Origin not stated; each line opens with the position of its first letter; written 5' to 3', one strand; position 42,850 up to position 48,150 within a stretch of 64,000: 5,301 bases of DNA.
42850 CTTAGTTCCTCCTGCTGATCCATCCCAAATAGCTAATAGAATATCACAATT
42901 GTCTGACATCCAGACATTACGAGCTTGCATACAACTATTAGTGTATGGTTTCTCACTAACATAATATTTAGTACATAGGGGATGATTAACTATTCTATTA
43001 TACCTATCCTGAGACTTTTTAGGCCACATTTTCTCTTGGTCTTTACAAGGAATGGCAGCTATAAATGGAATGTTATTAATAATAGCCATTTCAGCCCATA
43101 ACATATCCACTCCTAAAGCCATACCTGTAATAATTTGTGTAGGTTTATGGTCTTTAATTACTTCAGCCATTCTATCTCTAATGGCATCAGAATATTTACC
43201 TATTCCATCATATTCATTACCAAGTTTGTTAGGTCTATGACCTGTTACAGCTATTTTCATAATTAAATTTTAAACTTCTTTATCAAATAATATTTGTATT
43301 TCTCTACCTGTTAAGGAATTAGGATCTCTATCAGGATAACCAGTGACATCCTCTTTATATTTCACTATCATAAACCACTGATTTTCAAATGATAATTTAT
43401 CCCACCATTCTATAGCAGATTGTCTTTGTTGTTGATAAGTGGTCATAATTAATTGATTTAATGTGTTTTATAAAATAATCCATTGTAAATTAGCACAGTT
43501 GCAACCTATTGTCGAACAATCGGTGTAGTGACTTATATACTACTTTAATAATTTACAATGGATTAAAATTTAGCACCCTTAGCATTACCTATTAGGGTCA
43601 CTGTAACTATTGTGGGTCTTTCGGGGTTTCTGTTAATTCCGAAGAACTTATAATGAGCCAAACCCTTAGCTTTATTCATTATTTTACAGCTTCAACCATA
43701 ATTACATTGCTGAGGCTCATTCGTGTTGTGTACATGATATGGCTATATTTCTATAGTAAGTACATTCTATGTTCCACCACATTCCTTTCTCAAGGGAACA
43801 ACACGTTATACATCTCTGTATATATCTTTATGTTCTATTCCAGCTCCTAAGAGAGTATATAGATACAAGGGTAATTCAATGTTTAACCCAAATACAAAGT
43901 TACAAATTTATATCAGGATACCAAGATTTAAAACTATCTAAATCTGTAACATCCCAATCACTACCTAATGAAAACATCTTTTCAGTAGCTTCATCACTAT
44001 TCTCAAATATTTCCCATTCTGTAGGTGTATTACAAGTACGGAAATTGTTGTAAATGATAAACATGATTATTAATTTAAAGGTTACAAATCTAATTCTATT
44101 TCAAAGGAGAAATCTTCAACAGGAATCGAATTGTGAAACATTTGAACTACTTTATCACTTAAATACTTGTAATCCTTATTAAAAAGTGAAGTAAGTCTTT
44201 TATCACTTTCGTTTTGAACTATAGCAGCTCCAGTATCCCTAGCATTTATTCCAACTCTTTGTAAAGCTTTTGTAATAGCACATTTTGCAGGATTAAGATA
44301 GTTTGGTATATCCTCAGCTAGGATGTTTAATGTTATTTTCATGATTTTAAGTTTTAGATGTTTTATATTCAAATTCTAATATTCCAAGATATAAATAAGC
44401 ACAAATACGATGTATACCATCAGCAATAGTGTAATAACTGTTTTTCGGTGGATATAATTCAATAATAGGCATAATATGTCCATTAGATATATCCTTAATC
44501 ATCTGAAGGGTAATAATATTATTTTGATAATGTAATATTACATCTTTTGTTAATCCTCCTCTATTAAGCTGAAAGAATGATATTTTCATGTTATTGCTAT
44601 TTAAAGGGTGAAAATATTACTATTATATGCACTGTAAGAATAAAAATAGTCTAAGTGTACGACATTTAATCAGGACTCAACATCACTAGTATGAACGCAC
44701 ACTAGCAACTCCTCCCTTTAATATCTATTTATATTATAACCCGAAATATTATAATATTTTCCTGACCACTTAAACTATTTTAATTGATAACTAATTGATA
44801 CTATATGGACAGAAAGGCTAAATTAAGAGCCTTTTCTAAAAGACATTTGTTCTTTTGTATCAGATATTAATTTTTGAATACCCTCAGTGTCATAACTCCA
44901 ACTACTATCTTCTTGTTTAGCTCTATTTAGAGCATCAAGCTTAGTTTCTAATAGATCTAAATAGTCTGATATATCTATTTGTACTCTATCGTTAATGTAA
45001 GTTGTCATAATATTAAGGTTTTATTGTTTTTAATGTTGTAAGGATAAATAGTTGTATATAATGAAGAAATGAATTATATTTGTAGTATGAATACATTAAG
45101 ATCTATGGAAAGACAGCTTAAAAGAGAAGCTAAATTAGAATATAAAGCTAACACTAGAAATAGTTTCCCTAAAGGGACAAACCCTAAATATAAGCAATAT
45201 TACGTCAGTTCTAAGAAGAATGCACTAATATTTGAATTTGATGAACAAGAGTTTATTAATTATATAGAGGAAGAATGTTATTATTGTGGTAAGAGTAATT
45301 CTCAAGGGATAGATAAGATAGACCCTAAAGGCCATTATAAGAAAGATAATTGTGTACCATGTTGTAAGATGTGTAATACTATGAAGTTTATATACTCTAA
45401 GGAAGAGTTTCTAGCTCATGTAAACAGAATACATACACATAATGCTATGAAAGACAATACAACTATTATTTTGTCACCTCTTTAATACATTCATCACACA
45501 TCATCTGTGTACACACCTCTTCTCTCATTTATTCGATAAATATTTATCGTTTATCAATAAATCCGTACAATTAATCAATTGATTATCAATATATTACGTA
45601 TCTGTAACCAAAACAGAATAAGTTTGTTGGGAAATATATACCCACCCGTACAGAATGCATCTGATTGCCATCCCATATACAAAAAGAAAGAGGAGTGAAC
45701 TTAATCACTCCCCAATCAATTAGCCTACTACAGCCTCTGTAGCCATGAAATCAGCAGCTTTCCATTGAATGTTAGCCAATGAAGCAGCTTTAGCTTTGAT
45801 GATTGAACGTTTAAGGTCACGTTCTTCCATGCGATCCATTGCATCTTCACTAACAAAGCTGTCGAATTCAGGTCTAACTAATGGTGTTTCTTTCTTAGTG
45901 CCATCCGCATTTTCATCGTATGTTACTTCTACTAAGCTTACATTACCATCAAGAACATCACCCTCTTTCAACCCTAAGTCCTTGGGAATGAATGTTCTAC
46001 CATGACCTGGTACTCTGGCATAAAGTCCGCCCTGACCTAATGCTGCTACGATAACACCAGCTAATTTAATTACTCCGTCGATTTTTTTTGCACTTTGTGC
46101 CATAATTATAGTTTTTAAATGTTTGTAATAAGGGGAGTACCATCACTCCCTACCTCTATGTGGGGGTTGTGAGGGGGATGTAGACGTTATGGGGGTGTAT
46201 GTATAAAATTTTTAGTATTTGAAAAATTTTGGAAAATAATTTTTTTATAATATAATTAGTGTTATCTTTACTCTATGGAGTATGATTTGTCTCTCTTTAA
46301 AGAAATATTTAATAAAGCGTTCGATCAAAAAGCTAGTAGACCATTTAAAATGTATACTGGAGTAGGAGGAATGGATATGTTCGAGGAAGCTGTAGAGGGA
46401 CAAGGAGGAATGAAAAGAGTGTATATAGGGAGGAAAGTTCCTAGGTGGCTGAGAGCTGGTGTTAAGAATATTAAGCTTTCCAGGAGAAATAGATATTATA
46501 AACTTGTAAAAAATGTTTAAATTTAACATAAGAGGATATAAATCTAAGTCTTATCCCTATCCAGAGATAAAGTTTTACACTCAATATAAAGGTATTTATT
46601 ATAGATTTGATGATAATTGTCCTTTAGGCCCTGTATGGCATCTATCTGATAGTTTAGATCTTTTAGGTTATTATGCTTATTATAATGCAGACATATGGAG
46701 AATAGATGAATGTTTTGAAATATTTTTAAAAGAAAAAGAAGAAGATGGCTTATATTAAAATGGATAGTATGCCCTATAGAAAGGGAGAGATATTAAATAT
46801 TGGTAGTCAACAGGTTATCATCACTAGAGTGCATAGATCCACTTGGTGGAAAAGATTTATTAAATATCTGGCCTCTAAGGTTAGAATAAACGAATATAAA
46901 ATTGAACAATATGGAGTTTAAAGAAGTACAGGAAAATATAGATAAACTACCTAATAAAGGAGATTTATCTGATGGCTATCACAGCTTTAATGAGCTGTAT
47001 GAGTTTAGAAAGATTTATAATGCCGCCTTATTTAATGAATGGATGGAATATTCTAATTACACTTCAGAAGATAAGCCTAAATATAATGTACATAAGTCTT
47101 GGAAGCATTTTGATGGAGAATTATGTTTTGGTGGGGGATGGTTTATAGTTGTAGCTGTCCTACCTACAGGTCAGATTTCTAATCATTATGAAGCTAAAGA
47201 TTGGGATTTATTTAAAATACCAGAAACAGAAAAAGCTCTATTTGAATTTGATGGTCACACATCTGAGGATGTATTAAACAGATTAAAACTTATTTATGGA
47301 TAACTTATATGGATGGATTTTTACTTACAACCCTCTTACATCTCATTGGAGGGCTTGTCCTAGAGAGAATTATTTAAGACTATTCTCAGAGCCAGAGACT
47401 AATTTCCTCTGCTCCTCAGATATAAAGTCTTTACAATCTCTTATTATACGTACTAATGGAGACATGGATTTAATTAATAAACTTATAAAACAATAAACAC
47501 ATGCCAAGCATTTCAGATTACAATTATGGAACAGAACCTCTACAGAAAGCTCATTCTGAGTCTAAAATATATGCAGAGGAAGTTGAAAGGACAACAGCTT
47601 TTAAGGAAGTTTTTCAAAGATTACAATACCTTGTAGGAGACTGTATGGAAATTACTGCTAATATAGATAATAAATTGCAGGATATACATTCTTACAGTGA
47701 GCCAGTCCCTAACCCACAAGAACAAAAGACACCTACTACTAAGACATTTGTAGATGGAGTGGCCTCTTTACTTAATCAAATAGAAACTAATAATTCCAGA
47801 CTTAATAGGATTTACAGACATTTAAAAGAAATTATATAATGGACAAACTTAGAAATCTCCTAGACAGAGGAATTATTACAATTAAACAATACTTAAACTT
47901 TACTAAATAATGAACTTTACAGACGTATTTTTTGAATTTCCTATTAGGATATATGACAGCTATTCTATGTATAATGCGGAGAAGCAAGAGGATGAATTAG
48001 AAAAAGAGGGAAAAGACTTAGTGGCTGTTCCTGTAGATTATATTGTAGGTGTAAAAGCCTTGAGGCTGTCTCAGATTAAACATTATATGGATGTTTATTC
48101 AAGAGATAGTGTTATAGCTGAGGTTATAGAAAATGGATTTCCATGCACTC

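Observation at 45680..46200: GC-richer, oppositely oriented moron-like gene embedded in the late region, bracketed by related hairpins and a G-tract island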

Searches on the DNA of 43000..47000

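Call 66: search_rna_families(source=window, start=43000, end=47000, threshold=evalue, max_evalue=1)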
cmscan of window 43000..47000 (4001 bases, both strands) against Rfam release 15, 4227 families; matches with E-value up to 1: 0.
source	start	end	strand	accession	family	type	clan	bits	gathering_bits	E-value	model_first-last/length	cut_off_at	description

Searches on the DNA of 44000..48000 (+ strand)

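Call 8: search_dna_similar(query=window:44000-48000:+, collection=phages, mode=distant, max_rows=30)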
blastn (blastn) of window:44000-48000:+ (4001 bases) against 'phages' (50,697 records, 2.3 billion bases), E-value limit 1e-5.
Records with a match: 1; places in all: 1; records where one place covers at least 80% of the query: 0.
Best place of each record, by identity: 60-80% 1.
By first word of the organism name: Bacteriophage 1.
By host as written in the record: - 1.
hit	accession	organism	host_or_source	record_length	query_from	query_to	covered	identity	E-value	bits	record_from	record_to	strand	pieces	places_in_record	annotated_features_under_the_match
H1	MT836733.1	Bacteriophage sp.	human fecal samples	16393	3104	3226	3%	71.5%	4e-7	65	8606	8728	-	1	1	record has no annotation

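Call 65: search_rna_families(sources=[L003, L004, L005, L008, L010], threshold=evalue, max_evalue=1)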
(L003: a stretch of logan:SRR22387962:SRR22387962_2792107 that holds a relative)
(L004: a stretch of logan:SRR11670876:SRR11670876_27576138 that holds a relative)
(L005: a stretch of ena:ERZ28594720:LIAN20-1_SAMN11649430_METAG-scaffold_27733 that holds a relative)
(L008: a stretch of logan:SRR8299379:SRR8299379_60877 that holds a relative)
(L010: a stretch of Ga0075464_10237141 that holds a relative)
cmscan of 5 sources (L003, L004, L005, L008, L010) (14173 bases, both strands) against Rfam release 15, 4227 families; matches with E-value up to 1: 0.
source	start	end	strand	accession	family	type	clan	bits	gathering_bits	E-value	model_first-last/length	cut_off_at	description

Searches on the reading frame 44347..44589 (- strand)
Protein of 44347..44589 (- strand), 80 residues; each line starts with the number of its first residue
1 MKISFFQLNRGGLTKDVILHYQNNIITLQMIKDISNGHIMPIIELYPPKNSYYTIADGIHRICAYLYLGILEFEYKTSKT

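Call 4: search_protein_families(library=phrogs, proteins=[window:44347-44589:-], max_evalue=0.01)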
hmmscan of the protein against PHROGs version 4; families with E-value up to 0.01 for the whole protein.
window:44347-44589:- (80 aa): 1 family
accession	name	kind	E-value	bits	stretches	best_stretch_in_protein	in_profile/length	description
phrog_2159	-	DNA, RNA and nucleotide metabolism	0.0049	17.3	1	35-62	93-119/365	ParB-like partition protein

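Call 5: search_protein_families(library=pfam, proteins=[window:44347-44589:-], max_evalue=0.1)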
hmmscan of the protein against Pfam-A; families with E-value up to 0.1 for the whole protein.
window:44347-44589:- (80 aa): 0 families

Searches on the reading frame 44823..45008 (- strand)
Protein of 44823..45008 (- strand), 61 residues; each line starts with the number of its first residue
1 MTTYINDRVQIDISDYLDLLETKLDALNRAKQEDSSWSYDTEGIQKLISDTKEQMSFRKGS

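Call 4: search_protein_families(library=phrogs, proteins=[window:44823-45008:-], max_evalue=0.01)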
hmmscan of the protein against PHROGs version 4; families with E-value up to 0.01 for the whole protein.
window:44823-45008:- (61 aa): 0 families

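Call 5: search_protein_families(library=pfam, proteins=[window:44823-45008:-], max_evalue=0.1)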
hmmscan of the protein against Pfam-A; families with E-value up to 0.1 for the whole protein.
window:44823-45008:- (61 aa): 1 family
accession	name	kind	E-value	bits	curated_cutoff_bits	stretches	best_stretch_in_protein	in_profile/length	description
PF11988.14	Dsl1_N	-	0.033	13.6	25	1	11-52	292-331/350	Retrograde transport protein Dsl1 N terminal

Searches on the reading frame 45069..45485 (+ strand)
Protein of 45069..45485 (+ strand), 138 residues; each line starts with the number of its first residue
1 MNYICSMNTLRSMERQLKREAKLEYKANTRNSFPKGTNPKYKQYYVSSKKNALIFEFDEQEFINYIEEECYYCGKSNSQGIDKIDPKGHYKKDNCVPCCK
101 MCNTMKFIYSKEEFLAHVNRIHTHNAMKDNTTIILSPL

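Call 4: search_protein_families(library=phrogs, proteins=[window:45069-45485:+], max_evalue=0.01)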
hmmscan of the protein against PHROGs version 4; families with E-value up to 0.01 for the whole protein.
window:45069-45485:+ (138 aa): 9 families
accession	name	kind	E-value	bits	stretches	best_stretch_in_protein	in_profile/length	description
phrog_1035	-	DNA, RNA and nucleotide metabolism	1.4e-12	49.1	1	13-126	91-230/271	endonuclease VII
phrog_3322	-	DNA, RNA and nucleotide metabolism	1.5e-08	35.6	1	67-131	83-158/162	endonuclease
phrog_2214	-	DNA, RNA and nucleotide metabolism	1.9e-06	28.2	1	60-124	186-254/429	HNH endonuclease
phrog_3118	-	DNA, RNA and nucleotide metabolism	2e-06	28.4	1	36-112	13-102/287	HNH endonuclease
phrog_16726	-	DNA, RNA and nucleotide metabolism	9.9e-05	23.2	1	68-106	94-140/308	HNH endonuclease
phrog_2118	-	DNA, RNA and nucleotide metabolism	0.00026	21.7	1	38-122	147-237/301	HNH endonuclease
phrog_338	-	DNA, RNA and nucleotide metabolism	0.0031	17.9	1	50-106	202-259/340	HNH endonuclease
phrog_10378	-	DNA, RNA and nucleotide metabolism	0.0073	17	1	57-107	97-151/296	HNH endonuclease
phrog_4592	-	moron, auxiliary metabolic gene and host takeover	0.0084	17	1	32-106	55-134/170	decoy of host sigma70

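Call 5: search_protein_families(library=pfam, proteins=[window:45069-45485:+], max_evalue=0.1)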
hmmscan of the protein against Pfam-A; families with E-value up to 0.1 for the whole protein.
window:45069-45485:+ (138 aa): 1 family
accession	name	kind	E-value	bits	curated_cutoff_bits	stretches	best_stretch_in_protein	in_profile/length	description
PF01844.29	HNH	-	0.052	14.2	21.4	0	70-106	1-44/47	HNH endonuclease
